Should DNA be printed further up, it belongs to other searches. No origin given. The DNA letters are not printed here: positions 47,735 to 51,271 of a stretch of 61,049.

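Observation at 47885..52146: Triple-FHA ABCG-type transporter with a large Cys/Pro/coiled-coil outer insert, translationally coupled to a DUF1080-like lipoprotein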

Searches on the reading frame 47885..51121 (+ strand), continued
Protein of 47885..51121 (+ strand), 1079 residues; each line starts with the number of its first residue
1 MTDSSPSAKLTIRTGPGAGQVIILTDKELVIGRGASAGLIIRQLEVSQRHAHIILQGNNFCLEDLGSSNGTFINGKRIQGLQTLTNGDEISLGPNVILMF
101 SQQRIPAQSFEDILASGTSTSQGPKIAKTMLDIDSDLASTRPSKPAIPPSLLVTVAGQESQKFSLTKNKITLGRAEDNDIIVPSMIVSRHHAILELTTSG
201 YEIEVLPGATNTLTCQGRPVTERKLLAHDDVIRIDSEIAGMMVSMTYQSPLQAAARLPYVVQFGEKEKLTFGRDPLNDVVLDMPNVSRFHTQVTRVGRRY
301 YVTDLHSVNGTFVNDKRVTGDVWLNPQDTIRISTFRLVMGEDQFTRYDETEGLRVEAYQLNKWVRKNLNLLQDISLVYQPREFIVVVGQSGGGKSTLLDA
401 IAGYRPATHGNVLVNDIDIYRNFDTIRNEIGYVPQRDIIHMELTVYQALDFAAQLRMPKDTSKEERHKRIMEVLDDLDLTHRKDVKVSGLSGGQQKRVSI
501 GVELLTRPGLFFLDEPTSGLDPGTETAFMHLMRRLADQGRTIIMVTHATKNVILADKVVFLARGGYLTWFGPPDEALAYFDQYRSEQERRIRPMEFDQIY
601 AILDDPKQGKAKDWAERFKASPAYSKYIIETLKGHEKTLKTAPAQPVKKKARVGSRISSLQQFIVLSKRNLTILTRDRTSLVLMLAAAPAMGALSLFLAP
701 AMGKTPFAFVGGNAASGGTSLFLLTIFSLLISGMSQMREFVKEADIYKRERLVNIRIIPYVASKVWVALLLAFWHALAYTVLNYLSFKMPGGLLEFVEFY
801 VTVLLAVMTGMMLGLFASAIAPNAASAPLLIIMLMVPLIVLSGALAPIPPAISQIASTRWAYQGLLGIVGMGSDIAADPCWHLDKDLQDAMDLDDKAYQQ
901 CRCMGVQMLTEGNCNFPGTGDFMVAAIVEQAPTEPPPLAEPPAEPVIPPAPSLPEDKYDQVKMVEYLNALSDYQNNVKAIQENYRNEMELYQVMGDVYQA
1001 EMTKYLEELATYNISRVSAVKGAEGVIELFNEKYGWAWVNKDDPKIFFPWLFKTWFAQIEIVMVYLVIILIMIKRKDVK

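Call 6: find_homologous_proteins(query=window:47885-51121:+, max_evalue=1e-10)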
Query window:47885-51121:+ (1079 aa): 3210 proteins with E <= 1e-10 among 8000 candidates; the best 120 are listed.
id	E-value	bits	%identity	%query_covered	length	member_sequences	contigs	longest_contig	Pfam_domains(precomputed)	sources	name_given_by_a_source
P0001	0.0e+0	2443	100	100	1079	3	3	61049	PF00498.32,PF01061.30,PF00005.34,PF16697.11,PF02463.26,PF13304.13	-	-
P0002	0.0e+0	2123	86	100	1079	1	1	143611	PF00498.32,PF01061.30,PF00005.34,PF16697.11,PF13304.13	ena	-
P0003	0.0e+0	2081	84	100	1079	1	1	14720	PF00498.32,PF01061.30,PF00005.34,PF16697.11,PF02463.26,PF13304.13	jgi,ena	-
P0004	0.0e+0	2039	82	100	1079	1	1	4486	PF00498.32,PF01061.30,PF00005.34,PF16697.11,PF02463.26,PF13304.13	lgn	-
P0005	0.0e+0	1931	78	100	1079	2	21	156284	PF19055.7,PF00498.32,PF01061.30,PF00005.34,PF16697.11,PF13304.13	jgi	jgi:ABC-type multidrug transport system ATPase subunit/pSer/pThr/pTyr-binding forkhead associated (F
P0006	0.0e+0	1870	75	100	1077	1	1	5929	PF19055.7,PF00498.32,PF01061.30,PF00005.34,PF16697.11,PF02463.26,PF13304.13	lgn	-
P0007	0.0e+0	1866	75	100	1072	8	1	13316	PF19055.7,PF00498.32,PF01061.30,PF00005.34,PF16697.11,PF02463.26,PF13304.13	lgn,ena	-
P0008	0.0e+0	1865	76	100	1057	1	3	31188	PF00498.32,PF01061.30,PF00005.34,PF16697.11,PF02463.26,PF13304.13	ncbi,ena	-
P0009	0.0e+0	1863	75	100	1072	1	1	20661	PF19055.7,PF00498.32,PF01061.30,PF00005.34,PF16697.11,PF02463.26,PF13304.13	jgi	jgi:ABC-type multidrug transport system ATPase subunit/pSer/pThr/pTyr-binding forkhead associated (F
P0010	0.0e+0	1859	74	100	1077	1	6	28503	PF19055.7,PF00498.32,PF01061.30,PF00005.34,PF16697.11,PF02463.26,PF13304.13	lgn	-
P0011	0.0e+0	1848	75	100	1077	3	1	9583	PF19055.7,PF00498.32,PF01061.30,PF00005.34,PF16697.11,PF02463.26,PF13304.13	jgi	jgi:ABC-type multidrug transport system ATPase subunit/pSer/pThr/pTyr-binding forkhead associated (F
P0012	0.0e+0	1797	71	100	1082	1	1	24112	PF00498.32,PF01061.30,PF00005.34,PF16697.11,PF02463.26,PF13304.13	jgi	jgi:ABC-type multidrug transport system ATPase subunit/pSer/pThr/pTyr-binding forkhead associated (F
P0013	0.0e+0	1796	72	100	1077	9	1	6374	PF00498.32,PF01061.30,PF00005.34,PF16697.11,PF02463.26,PF13304.13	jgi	jgi:ABC-type multidrug transport system ATPase subunit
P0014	0.0e+0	1796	72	100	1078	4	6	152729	PF00498.32,PF01061.30,PF00005.34,PF16697.11,PF02463.26,PF13304.13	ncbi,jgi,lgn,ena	ncbi:MAG: FHA domain-containing protein [Anaerolineales bacterium]|jgi:ABC-type multidrug transport 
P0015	0.0e+0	1774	71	100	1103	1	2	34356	PF19055.7,PF00498.32,PF01061.30,PF00005.34,PF16697.11,PF02463.26,PF13304.13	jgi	jgi:ABC-type multidrug transport system ATPase subunit/pSer/pThr/pTyr-binding forkhead associated (F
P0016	0.0e+0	1772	71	100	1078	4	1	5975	PF19055.7,PF00498.32,PF01061.30,PF00005.34,PF16697.11,PF02463.26,PF13304.13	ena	-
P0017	0.0e+0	1770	71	100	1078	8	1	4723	PF00498.32,PF01061.30,PF00005.34,PF16697.11,PF02463.26,PF13304.13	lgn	-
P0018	0.0e+0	1769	72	100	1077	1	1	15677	PF00498.32,PF01061.30,PF00005.34,PF16697.11,PF13304.13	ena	-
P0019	0.0e+0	1747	70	100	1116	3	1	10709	PF00498.32,PF01061.30,PF00005.34,PF16697.11,PF02463.26,PF13304.13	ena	-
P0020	0.0e+0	1742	70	100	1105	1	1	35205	PF00498.32,PF01061.30,PF00005.34,PF16697.11,PF02463.26,PF13304.13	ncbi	-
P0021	0.0e+0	1741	71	100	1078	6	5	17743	PF00498.32,PF01061.30,PF00005.34,PF16697.11,PF02463.26,PF13304.13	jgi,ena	-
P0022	0.0e+0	1741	70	100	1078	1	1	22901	PF00498.32,PF01061.30,PF00005.34,PF16697.11,PF02463.26,PF13304.13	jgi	jgi:ABC-type multidrug transport system ATPase subunit/pSer/pThr/pTyr-binding forkhead associated (F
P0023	0.0e+0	1733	69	100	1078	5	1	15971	PF00498.32,PF01061.30,PF00005.34,PF16697.11,PF02463.26,PF13304.13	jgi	-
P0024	0.0e+0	1727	69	100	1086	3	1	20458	PF19055.7,PF00498.32,PF01061.30,PF00005.34,PF16697.11,PF02463.26,PF12698.14,PF13304.13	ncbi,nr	ncbi:MAG: ABC transporter ATP-binding protein [Anaerolineales bacterium]|nr:MAG: ABC transporter ATP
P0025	0.0e+0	1716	69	100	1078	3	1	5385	PF00498.32,PF01061.30,PF00005.34,PF16697.11,PF02463.26,PF13304.13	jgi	jgi:ABC-type multidrug transport system ATPase subunit/pSer/pThr/pTyr-binding forkhead associated (F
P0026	0.0e+0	1714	70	99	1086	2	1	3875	PF19055.7,PF00498.32,PF01061.30,PF00005.34,PF16697.11,PF02463.26,PF12698.14,PF13304.13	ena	-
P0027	0.0e+0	1713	69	100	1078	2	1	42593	PF19055.7,PF00498.32,PF01061.30,PF00005.34,PF16697.11,PF02463.26,PF13304.13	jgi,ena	-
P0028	0.0e+0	1713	69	99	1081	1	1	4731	PF19055.7,PF00498.32,PF01061.30,PF00005.34,PF16697.11,PF02463.26,PF13304.13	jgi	jgi:ABC-type multidrug transport system ATPase subunit/pSer/pThr/pTyr-binding forkhead associated (F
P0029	0.0e+0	1713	70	100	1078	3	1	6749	PF00498.32,PF01061.30,PF00005.34,PF16697.11,PF02463.26,PF13304.13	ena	-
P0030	0.0e+0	1711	69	100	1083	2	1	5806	PF00498.32,PF01061.30,PF00005.34,PF16697.11,PF02463.26,PF13304.13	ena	-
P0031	0.0e+0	1710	69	100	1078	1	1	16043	PF00498.32,PF01061.30,PF00005.34,PF16697.11,PF02463.26,PF13304.13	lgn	-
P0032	0.0e+0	1710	69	100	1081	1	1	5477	PF00498.32,PF01061.30,PF00005.34,PF16697.11,PF13304.13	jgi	jgi:ABC transport system ATP-binding/permease protein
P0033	0.0e+0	1708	70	100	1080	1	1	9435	PF00498.32,PF01061.30,PF00005.34,PF16697.11,PF02463.26,PF13304.13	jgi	jgi:ABC-type multidrug transport system ATPase subunit/pSer/pThr/pTyr-binding forkhead associated (F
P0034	0.0e+0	1707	70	100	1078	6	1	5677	PF00498.32,PF01061.30,PF00005.34,PF16697.11,PF02463.26,PF13304.13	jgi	jgi:ABC-type multidrug transport system ATPase subunit/pSer/pThr/pTyr-binding forkhead associated (F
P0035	0.0e+0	1707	68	99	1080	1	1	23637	PF19055.7,PF00498.32,PF01061.30,PF00005.34,PF16697.11,PF12698.14,PF13304.13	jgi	jgi:ABC-type multidrug transport system ATPase subunit/pSer/pThr/pTyr-binding forkhead associated (F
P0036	0.0e+0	1707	69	100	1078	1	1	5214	PF00498.32,PF01061.30,PF00005.34,PF16697.11,PF02463.26,PF13304.13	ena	-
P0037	0.0e+0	1706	70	100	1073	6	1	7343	PF19055.7,PF00498.32,PF01061.30,PF00005.34,PF16697.11,PF02463.26,PF12698.14,PF13304.13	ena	-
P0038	0.0e+0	1704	69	100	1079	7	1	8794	PF19055.7,PF00498.32,PF01061.30,PF00005.34,PF16697.11,PF02463.26,PF12698.14,PF13304.13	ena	-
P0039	0.0e+0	1703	70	98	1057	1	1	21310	PF00498.32,PF01061.30,PF00005.34,PF16697.11,PF02463.26,PF13304.13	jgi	jgi:ABC-type multidrug transport system ATPase subunit/pSer/pThr/pTyr-binding forkhead associated (F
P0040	0.0e+0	1701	69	99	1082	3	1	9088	PF00498.32,PF01061.30,PF00005.34,PF16697.11,PF13304.13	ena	-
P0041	0.0e+0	1700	69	100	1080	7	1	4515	PF00498.32,PF01061.30,PF00005.34,PF16697.11,PF02463.26,PF13304.13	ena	-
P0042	0.0e+0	1698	69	100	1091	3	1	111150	PF00498.32,PF01061.30,PF00005.34,PF16697.11,PF02463.26,PF13304.13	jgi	jgi:ABC transport system ATP-binding/permease protein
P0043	0.0e+0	1696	68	100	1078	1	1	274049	PF00498.32,PF01061.30,PF00005.34,PF16697.11,PF02463.26,PF13304.13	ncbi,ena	-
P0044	0.0e+0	1695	68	100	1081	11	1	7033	PF00498.32,PF01061.30,PF00005.34,PF16697.11,PF13304.13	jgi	jgi:ABC transport system ATP-binding/permease protein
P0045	0.0e+0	1693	69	100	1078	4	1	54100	PF00498.32,PF01061.30,PF00005.34,PF16697.11,PF02463.26,PF13304.13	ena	-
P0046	0.0e+0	1691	68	100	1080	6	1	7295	PF00498.32,PF01061.30,PF00005.34,PF16697.11,PF13304.13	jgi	-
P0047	0.0e+0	1689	69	99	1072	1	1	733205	PF00498.32,PF01061.30,PF00005.34,PF16697.11,PF02463.26,PF12698.14,PF13304.13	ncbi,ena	-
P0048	0.0e+0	1689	69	100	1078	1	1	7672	PF00498.32,PF01061.30,PF00005.34,PF16697.11,PF02463.26,PF12698.14,PF13304.13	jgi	jgi:ABC-type multidrug transport system ATPase subunit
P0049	0.0e+0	1689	68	100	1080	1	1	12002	PF00498.32,PF01061.30,PF00005.34,PF16697.11,PF02463.26,PF13304.13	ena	-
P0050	0.0e+0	1689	68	100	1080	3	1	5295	PF00498.32,PF01061.30,PF00005.34,PF16697.11,PF13304.13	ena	-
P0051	0.0e+0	1687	68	100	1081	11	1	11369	PF00498.32,PF01061.30,PF00005.34,PF16697.11,PF13304.13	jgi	jgi:ABC-type multidrug transport system ATPase subunit/pSer/pThr/pTyr-binding forkhead associated (F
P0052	0.0e+0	1685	69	100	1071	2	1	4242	PF00498.32,PF01061.30,PF00005.34,PF16697.11,PF02463.26,PF13304.13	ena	-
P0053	0.0e+0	1684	68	100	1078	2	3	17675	PF00498.32,PF01061.30,PF00005.34,PF16697.11,PF02463.26,PF13304.13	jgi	jgi:ABC-type multidrug transport system ATPase subunit/pSer/pThr/pTyr-binding forkhead associated (F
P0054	0.0e+0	1683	68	100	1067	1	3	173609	PF00498.32,PF01061.30,PF00005.34,PF16697.11,PF02463.26,PF13304.13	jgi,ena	jgi:ABC-type multidrug transport system ATPase subunit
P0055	0.0e+0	1683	68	100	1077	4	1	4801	PF00498.32,PF01061.30,PF00005.34,PF16697.11,PF02463.26,PF13304.13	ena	-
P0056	0.0e+0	1682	68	100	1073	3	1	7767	PF19055.7,PF00498.32,PF01061.30,PF00005.34,PF16697.11,PF02463.26,PF13304.13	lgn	-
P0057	0.0e+0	1681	67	100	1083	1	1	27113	PF00498.32,PF01061.30,PF00005.34,PF16697.11,PF13304.13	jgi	jgi:ABC transport system ATP-binding/permease protein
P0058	0.0e+0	1680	67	100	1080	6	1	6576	PF00498.32,PF01061.30,PF00005.34,PF16697.11,PF02463.26,PF13304.13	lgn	-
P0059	0.0e+0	1679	68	100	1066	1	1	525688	PF19055.7,PF00498.32,PF01061.30,PF00005.34,PF16697.11,PF02463.26,PF13304.13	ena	-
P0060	0.0e+0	1678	68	100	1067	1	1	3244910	PF00498.32,PF01061.30,PF00005.34,PF16697.11,PF02463.26,PF13304.13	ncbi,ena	-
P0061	0.0e+0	1677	68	100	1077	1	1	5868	PF00498.32,PF01061.30,PF00005.34,PF16697.11,PF02463.26,PF13304.13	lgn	-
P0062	0.0e+0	1673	67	100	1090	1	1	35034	PF19055.7,PF00498.32,PF01061.30,PF00005.34,PF16697.11,PF02463.26,PF13304.13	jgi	-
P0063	0.0e+0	1672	68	100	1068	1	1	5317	PF00498.32,PF01061.30,PF00005.34,PF16697.11,PF02463.26,PF13304.13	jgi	jgi:ABC transport system ATP-binding/permease protein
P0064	0.0e+0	1672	67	100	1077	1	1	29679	PF00498.32,PF01061.30,PF00005.34,PF16697.11,PF02463.26,PF13304.13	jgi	jgi:ABC-type multidrug transport system ATPase subunit/pSer/pThr/pTyr-binding forkhead associated (F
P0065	0.0e+0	1671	68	100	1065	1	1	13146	PF00498.32,PF01061.30,PF00005.34,PF16697.11,PF02463.26,PF13304.13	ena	-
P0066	0.0e+0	1671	69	99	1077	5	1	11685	PF00498.32,PF01061.30,PF00005.34,PF16697.11,PF02463.26,PF13304.13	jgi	jgi:ABC-type multidrug transport system ATPase subunit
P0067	0.0e+0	1670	67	100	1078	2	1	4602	PF00498.32,PF01061.30,PF00005.34,PF16697.11,PF02463.26,PF13304.13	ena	-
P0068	0.0e+0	1670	68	100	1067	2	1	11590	PF00498.32,PF01061.30,PF00005.34,PF16697.11,PF02463.26,PF13304.13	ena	-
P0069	0.0e+0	1669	68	100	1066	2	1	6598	PF00498.32,PF01061.30,PF00005.34,PF16697.11,PF02463.26,PF13304.13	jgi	jgi:ABC-type multidrug transport system ATPase subunit/pSer/pThr/pTyr-binding forkhead associated (F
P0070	0.0e+0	1669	68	100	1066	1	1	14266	PF00498.32,PF01061.30,PF00005.34,PF16697.11,PF02463.26,PF13304.13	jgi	jgi:ABC transport system ATP-binding/permease protein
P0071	0.0e+0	1667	67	100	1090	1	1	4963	PF19055.7,PF00498.32,PF01061.30,PF00005.34,PF16697.11,PF02463.26,PF13304.13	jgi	-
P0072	0.0e+0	1665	67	100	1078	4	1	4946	PF00498.32,PF01061.30,PF00005.34,PF16697.11,PF02463.26,PF13304.13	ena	-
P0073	0.0e+0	1665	67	100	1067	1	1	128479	PF00498.32,PF01061.30,PF00005.34,PF16697.11,PF02463.26,PF13304.13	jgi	jgi:ABC transport system ATP-binding/permease protein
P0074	0.0e+0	1664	67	100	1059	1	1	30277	PF00498.32,PF01061.30,PF00005.34,PF16697.11,PF02463.26,PF12698.14,PF13304.13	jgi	jgi:ABC-type multidrug transport system ATPase subunit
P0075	0.0e+0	1664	67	100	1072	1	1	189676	PF19055.7,PF00498.32,PF01061.30,PF00005.34,PF16697.11,PF02463.26,PF13304.13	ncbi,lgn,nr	ncbi:MAG: FHA domain-containing protein [Chloroflexi bacterium]|nr:FHA domain-containing protein [Ch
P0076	0.0e+0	1660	68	100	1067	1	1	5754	PF00498.32,PF01061.30,PF00005.34,PF16697.11,PF02463.26,PF13304.13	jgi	jgi:ABC transport system ATP-binding/permease protein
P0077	0.0e+0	1660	66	100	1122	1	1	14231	PF00498.32,PF01061.30,PF00005.34,PF16697.11,PF02463.26,PF13304.13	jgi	jgi:ABC transport system ATP-binding/permease protein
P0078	0.0e+0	1660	67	100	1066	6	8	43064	PF00498.32,PF01061.30,PF00005.34,PF16697.11,PF02463.26,PF13304.13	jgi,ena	jgi:ABC-type multidrug transport system ATPase subunit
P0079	0.0e+0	1659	68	100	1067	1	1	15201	PF00498.32,PF01061.30,PF00005.34,PF16697.11,PF02463.26,PF13304.13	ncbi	-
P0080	0.0e+0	1657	68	100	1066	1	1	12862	PF00498.32,PF01061.30,PF00005.34,PF16697.11,PF02463.26,PF13304.13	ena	-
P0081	0.0e+0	1654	68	100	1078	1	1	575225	PF00498.32,PF01061.30,PF00005.34,PF16697.11,PF02463.26,PF13304.13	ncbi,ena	-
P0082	0.0e+0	1653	67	100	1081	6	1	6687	PF00498.32,PF01061.30,PF00005.34,PF16697.11,PF13555.13,PF02463.26,PF13304.13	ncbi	-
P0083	0.0e+0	1653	66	100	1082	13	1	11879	PF00498.32,PF01061.30,PF00005.34,PF16697.11,PF02463.26,PF13304.13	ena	-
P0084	0.0e+0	1651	66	100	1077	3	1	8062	PF00498.32,PF01061.30,PF00005.34,PF16697.11,PF13304.13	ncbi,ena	-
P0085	0.0e+0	1651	67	100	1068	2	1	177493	PF00498.32,PF01061.30,PF00005.34,PF16697.11,PF02463.26,PF12698.14,PF13304.13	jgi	jgi:ABC-type multidrug transport system ATPase subunit/pSer/pThr/pTyr-binding forkhead associated (F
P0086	0.0e+0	1650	66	100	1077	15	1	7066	PF00498.32,PF01061.30,PF00005.34,PF16697.11,PF13304.13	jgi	jgi:ABC-type multidrug transport system ATPase subunit/pSer/pThr/pTyr-binding forkhead associated (F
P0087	0.0e+0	1648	67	100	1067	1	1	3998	PF00498.32,PF01061.30,PF00005.34,PF16697.11,PF02463.26,PF13304.13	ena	-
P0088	0.0e+0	1648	67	100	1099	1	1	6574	PF00498.32,PF01061.30,PF00005.34,PF16697.11,PF02463.26,PF13304.13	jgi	jgi:ABC transport system ATP-binding/permease protein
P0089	0.0e+0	1647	67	100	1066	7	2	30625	PF00498.32,PF01061.30,PF00005.34,PF16697.11,PF02463.26,PF13304.13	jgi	jgi:ABC-type multidrug transport system ATPase subunit/pSer/pThr/pTyr-binding forkhead associated (F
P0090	0.0e+0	1637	67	100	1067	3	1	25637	PF00498.32,PF01061.30,PF00005.34,PF16697.11,PF02463.26,PF13304.13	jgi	jgi:ABC-type multidrug transport system ATPase subunit/pSer/pThr/pTyr-binding forkhead associated (F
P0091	0.0e+0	1633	67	99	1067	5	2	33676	PF00498.32,PF01061.30,PF00005.34,PF16697.11,PF02463.26,PF13304.13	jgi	jgi:ABC-type multidrug transport system ATPase subunit/pSer/pThr/pTyr-binding forkhead associated (F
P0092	0.0e+0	1630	67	100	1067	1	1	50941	PF00498.32,PF01061.30,PF00005.34,PF16697.11,PF02463.26,PF13304.13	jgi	jgi:ABC transport system ATP-binding/permease protein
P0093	0.0e+0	1628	67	100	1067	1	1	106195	PF00498.32,PF01061.30,PF00005.34,PF16697.11,PF02463.26,PF13304.13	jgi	-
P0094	0.0e+0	1628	66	100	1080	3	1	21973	PF00498.32,PF01061.30,PF00005.34,PF16697.11,PF13555.13,PF02463.26,PF13304.13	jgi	jgi:ABC-type multidrug transport system ATPase subunit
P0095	0.0e+0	1616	66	100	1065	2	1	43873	PF00498.32,PF01061.30,PF00005.34,PF16697.11,PF02463.26,PF13304.13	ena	-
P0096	0.0e+0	1613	66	100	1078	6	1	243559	PF19055.7,PF00498.32,PF01061.30,PF00005.34,PF16697.11,PF02463.26,PF13304.13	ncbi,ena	-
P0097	0.0e+0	1611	75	86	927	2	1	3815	PF00498.32,PF01061.30,PF00005.34,PF16697.11,PF02463.26,PF13304.13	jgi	jgi:ABC-type multidrug transport system ATPase subunit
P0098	0.0e+0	1592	61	98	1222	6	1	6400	PF00498.32,PF01061.30,PF00005.34,PF16697.11,PF02463.26,PF13304.13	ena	-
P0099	0.0e+0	1582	61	98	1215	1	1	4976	PF00498.32,PF01061.30,PF00005.34,PF16697.11,PF02463.26,PF13304.13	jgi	jgi:ABC-type multidrug transport system ATPase subunit/pSer/pThr/pTyr-binding forkhead associated (F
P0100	0.0e+0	1580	61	98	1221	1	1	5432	PF00498.32,PF01061.30,PF00005.34,PF16697.11,PF02463.26,PF13304.13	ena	-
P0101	0.0e+0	1579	72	87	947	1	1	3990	PF00498.32,PF01061.30,PF00005.34,PF16697.11,PF02463.26,PF13304.13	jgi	jgi:ABC-type multidrug transport system ATPase subunit/pSer/pThr/pTyr-binding forkhead associated (F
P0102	0.0e+0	1578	63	100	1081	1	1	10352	PF00498.32,PF01061.30,PF00005.34,PF16697.11,PF13555.13,PF02463.26,PF13304.13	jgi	jgi:ABC-type multidrug transport system ATPase subunit/pSer/pThr/pTyr-binding forkhead associated (F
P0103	0.0e+0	1567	60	99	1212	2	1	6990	PF00498.32,PF01061.30,PF00005.34,PF16697.11,PF02463.26,PF13304.13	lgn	-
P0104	0.0e+0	1563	59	100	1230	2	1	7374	PF00498.32,PF01061.30,PF00005.34,PF16697.11,PF02463.26,PF13304.13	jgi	jgi:ABC transport system ATP-binding/permease protein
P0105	0.0e+0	1560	59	100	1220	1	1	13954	PF00498.32,PF01061.30,PF00005.34,PF16697.11,PF02463.26,PF13304.13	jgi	-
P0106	0.0e+0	1555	62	100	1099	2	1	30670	PF00498.32,PF01061.30,PF00005.34,PF16697.11,PF02463.26,PF13304.13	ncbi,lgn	ncbi:MAG: FHA domain-containing protein [Chloroflexota bacterium]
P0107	0.0e+0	1552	58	99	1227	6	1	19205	PF00498.32,PF01061.30,PF00005.34,PF16697.11,PF02463.26,PF13304.13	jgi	jgi:ABC-type multidrug transport system ATPase subunit/pSer/pThr/pTyr-binding forkhead associated (F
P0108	0.0e+0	1549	59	98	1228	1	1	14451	PF00498.32,PF01061.30,PF00005.34,PF16697.11,PF02463.26,PF13304.13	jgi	-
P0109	0.0e+0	1548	59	99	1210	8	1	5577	PF00498.32,PF01061.30,PF00005.34,PF16697.11,PF02463.26,PF13304.13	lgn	-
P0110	0.0e+0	1545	59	99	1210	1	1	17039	PF00498.32,PF01061.30,PF00005.34,PF16697.11,PF02463.26,PF13304.13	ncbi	-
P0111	0.0e+0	1539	60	99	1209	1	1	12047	PF00498.32,PF01061.30,PF00005.34,PF16697.11,PF02463.26,PF13304.13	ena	-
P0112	0.0e+0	1539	58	99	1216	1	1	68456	PF00498.32,PF01061.30,PF00005.34,PF16697.11,PF02463.26,PF13304.13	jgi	jgi:ABC transport system ATP-binding/permease protein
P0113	0.0e+0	1535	61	100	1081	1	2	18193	PF00498.32,PF01061.30,PF00005.34,PF16697.11,PF13555.13,PF02463.26,PF12698.14,PF13304.13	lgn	-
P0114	0.0e+0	1534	58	100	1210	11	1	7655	PF00498.32,PF01061.30,PF00005.34,PF16697.11,PF02463.26,PF13304.13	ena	-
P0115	0.0e+0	1534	59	99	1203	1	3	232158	PF00498.32,PF01061.30,PF00005.34,PF16697.11,PF02463.26,PF12698.14,PF13304.13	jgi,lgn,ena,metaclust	metaclust:\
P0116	0.0e+0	1531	58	100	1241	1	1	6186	PF00498.32,PF01061.30,PF00005.34,PF16697.11,PF02463.26,PF13304.13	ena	-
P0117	0.0e+0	1529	61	100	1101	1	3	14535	PF00498.32,PF01061.30,PF00005.34,PF16697.11,PF02463.26,PF13304.13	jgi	jgi:ABC-type multidrug transport system ATPase subunit/pSer/pThr/pTyr-binding forkhead associated (F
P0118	0.0e+0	1526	61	100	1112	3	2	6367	PF00498.32,PF01061.30,PF00005.34,PF16697.11,PF02463.26,PF12698.14,PF13304.13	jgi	jgi:ABC-type multidrug transport system ATPase subunit/pSer/pThr/pTyr-binding forkhead associated (F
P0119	0.0e+0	1526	58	99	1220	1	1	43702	PF00498.32,PF01061.30,PF00005.34,PF16697.11,PF02463.26,PF12698.14,PF13304.13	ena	-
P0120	0.0e+0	1524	58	98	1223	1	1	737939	PF00498.32,PF01061.30,PF00005.34,PF16697.11,PF02463.26,PF13304.13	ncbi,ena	-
